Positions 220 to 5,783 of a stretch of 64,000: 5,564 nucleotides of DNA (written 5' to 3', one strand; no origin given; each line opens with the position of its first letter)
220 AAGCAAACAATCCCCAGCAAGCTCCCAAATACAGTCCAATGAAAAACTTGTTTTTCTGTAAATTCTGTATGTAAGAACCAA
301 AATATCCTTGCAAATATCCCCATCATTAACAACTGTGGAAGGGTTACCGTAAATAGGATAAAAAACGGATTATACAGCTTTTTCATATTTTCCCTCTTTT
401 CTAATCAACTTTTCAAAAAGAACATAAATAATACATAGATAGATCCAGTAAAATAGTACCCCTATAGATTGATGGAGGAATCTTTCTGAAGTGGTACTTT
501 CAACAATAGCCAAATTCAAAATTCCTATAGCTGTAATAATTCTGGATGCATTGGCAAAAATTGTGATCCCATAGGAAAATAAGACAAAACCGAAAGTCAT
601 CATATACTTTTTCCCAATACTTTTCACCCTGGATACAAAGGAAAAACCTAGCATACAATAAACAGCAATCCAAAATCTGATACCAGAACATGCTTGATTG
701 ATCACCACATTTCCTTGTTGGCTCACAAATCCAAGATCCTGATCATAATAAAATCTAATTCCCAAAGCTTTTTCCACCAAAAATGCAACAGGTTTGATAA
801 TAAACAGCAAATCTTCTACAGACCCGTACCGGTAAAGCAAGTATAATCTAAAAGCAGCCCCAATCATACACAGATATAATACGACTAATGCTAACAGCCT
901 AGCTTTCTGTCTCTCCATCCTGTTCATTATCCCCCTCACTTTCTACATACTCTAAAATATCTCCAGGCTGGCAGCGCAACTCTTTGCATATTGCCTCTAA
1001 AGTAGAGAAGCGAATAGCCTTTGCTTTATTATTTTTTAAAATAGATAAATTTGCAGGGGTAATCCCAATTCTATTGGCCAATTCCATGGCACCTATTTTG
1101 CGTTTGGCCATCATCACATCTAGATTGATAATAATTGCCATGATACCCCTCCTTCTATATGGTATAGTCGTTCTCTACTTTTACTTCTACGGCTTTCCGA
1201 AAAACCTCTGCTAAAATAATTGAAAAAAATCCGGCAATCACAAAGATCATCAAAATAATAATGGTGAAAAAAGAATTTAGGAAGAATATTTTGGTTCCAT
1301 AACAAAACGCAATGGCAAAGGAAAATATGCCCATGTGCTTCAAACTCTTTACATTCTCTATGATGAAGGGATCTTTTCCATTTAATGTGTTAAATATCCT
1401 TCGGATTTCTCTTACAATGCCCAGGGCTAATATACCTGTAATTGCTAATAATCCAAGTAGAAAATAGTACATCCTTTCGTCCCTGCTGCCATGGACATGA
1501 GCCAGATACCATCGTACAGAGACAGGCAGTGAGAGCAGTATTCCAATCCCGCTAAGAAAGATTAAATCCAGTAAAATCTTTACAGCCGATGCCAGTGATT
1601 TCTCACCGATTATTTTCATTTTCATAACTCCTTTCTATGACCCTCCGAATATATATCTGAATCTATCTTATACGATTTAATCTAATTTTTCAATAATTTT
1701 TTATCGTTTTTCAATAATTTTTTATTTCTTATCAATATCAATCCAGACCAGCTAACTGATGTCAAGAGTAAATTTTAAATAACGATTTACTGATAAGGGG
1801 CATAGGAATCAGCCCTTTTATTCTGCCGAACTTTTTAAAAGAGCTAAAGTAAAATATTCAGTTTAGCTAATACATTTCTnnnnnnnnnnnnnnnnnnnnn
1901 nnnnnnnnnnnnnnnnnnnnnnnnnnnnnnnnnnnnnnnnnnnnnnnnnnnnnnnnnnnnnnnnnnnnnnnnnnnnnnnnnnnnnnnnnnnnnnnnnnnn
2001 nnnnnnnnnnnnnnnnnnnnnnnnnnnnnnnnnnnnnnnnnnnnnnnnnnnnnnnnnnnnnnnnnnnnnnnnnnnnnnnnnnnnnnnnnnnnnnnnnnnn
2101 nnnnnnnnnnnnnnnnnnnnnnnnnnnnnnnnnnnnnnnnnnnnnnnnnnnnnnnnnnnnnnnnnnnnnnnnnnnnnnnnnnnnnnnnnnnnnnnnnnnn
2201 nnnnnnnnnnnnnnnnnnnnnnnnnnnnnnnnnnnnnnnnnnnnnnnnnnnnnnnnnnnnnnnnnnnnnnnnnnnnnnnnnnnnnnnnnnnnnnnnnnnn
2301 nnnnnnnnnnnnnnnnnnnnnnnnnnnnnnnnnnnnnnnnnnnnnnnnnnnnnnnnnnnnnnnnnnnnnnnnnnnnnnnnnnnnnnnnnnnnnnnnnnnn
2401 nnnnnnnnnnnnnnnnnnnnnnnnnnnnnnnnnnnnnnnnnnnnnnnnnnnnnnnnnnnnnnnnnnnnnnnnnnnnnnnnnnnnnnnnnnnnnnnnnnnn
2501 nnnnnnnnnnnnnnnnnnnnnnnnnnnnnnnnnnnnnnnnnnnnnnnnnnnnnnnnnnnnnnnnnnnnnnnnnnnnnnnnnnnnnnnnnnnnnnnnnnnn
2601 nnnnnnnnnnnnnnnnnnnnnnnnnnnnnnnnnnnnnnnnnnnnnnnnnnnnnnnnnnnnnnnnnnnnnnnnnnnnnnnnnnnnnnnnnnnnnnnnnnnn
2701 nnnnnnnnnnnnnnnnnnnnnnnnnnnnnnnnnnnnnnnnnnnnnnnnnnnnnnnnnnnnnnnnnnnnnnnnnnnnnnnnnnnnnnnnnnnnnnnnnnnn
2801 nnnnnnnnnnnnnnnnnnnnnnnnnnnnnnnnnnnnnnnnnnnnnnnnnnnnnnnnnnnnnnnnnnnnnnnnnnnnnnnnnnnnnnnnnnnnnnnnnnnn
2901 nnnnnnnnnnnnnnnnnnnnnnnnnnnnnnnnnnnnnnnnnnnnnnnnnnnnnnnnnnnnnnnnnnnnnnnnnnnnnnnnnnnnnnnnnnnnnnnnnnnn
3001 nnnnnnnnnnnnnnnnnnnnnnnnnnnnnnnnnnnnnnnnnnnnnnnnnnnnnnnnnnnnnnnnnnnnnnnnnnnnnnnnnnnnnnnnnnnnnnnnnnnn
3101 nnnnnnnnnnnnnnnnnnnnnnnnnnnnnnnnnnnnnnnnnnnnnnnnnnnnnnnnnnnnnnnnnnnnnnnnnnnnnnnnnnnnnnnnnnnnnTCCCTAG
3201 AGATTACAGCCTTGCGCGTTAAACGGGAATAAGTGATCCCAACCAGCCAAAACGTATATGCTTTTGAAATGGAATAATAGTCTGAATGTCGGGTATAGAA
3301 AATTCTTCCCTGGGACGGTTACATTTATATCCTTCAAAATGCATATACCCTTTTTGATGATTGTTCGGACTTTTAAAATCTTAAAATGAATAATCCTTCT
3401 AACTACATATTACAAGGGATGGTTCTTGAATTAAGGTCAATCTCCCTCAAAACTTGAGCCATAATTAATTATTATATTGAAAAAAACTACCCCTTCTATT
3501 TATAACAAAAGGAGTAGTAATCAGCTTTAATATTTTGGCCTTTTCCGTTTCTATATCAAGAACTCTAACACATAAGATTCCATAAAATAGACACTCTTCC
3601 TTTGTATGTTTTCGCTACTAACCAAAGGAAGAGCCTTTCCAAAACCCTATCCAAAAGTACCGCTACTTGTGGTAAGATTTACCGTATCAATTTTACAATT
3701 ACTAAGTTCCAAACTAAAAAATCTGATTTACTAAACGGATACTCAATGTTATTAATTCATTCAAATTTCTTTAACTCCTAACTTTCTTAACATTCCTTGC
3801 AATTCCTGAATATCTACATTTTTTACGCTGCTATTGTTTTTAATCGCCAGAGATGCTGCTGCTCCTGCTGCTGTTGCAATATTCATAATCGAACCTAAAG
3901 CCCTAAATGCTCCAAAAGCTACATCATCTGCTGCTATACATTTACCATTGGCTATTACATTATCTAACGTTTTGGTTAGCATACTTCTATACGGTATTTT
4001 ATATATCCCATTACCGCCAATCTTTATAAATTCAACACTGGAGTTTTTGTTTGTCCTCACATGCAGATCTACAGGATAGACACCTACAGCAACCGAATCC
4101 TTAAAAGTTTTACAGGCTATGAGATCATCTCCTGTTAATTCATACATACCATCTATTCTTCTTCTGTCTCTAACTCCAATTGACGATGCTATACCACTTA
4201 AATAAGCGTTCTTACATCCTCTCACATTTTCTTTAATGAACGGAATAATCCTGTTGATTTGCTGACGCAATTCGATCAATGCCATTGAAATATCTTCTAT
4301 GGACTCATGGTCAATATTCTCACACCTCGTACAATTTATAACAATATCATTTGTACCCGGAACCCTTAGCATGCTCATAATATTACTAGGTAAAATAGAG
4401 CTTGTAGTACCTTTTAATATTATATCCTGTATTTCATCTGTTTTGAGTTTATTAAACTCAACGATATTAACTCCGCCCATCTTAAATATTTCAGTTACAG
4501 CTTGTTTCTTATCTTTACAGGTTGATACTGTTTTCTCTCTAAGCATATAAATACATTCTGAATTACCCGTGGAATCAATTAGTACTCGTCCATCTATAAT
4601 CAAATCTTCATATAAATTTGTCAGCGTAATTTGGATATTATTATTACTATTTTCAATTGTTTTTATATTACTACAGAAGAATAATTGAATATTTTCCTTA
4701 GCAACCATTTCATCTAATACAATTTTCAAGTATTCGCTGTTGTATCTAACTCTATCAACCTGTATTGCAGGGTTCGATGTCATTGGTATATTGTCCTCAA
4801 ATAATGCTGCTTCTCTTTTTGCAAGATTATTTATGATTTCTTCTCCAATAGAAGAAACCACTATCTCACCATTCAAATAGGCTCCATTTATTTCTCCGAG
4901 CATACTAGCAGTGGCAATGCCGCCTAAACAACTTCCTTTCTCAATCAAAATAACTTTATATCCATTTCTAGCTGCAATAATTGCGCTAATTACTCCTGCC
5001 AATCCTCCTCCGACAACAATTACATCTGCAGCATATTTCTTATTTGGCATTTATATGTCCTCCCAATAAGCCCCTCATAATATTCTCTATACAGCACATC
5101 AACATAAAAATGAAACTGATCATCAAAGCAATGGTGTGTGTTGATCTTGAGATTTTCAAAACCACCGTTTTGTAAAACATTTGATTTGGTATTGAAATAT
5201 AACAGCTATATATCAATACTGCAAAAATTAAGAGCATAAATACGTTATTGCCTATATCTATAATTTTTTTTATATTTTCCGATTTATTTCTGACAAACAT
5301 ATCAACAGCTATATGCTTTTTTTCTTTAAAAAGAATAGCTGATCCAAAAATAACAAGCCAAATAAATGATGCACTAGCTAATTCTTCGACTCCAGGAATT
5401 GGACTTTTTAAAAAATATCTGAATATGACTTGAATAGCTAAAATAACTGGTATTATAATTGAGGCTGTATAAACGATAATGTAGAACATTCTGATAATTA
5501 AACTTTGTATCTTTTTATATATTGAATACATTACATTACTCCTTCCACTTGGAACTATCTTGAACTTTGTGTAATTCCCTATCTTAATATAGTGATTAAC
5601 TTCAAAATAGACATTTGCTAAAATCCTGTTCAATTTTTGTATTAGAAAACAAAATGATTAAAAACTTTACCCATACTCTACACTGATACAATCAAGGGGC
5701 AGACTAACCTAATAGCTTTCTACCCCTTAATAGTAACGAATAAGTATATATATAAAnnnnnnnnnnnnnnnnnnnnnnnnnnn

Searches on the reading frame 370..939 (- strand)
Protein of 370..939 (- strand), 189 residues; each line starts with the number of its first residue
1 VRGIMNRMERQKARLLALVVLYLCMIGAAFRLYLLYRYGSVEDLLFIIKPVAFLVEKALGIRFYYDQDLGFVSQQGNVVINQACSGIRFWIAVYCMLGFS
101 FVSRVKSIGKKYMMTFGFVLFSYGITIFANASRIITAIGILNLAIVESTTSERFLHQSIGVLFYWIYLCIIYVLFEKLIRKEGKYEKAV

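Call 59: search_protein_families(library=pfam, proteins=[window:370-939:-], max_evalue=0.00001)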
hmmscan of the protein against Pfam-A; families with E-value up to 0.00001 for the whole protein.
window:370-939:- (189 aa): 1 family
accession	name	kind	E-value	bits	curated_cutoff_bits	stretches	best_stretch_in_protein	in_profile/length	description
PF09721.15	Exosortase_EpsH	-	1.3e-07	31.7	25.7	1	43-176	126-252/254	Transmembrane exosortase (Exosortase_EpsH)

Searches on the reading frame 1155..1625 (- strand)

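Call 59: search_protein_families(library=pfam, proteins=[window:1155-1625:-], max_evalue=0.00001)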
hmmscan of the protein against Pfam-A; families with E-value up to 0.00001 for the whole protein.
window:1155-1625:- (156 aa): 1 family
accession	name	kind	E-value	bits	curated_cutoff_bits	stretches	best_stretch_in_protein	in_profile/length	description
PF11188.13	DUF2975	-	5.1e-11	43.1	27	1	52-156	16-130/130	Protein of unknown function (DUF2975)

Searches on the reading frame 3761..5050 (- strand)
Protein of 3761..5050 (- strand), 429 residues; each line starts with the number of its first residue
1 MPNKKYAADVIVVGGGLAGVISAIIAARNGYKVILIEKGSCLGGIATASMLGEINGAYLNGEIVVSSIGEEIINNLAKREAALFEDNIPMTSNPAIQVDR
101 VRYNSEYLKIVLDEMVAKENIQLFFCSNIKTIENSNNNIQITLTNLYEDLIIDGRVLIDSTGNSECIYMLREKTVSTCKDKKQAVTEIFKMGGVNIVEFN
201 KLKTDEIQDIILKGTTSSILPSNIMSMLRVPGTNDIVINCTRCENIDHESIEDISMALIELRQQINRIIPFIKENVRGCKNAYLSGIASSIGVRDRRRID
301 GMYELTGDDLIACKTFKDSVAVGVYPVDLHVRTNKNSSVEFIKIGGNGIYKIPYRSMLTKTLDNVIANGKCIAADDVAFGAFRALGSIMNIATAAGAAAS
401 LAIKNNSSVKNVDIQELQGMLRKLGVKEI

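Call 59: search_protein_families(library=pfam, proteins=[window:3761-5050:-], max_evalue=0.00001)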
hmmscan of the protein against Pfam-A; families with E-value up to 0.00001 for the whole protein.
window:3761-5050:- (429 aa): 6 families
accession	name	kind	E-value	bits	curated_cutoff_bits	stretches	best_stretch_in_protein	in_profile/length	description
PF12831.13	FAD_oxidored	-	9.4e-84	282.5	27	1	9-421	1-416/416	FAD dependent oxidoreductase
PF01134.28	GIDA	-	9e-10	38.6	22.1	1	9-187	1-175/391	Glucose inhibited division protein A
PF00890.30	FAD_binding_2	-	1.7e-07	31.2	20.4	1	9-55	1-46/414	FAD binding domain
PF01266.30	DAO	-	5.6e-07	29.8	27.9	1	9-62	1-55/353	FAD dependent oxidoreductase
PF03486.20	HI0933_like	-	4.7e-06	26.7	50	0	9-200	2-201/244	HI0933-like protein Rossmann domain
PF13450.12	NAD_binding_8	-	9.9e-06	26.2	21.9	0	12-47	1-36/68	NAD(P)-binding Rossmann-like domain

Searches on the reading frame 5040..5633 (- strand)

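Call 59: search_protein_families(library=pfam, proteins=[window:5040-5633:-], max_evalue=0.00001)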
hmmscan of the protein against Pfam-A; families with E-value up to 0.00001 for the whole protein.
window:5040-5633:- (197 aa): 1 family
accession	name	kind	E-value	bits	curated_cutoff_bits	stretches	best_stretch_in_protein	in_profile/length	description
PF04290.18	DctQ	-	2.4e-25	89.4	28.3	1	63-189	3-130/132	Tripartite ATP-independent periplasmic transporters, DctQ component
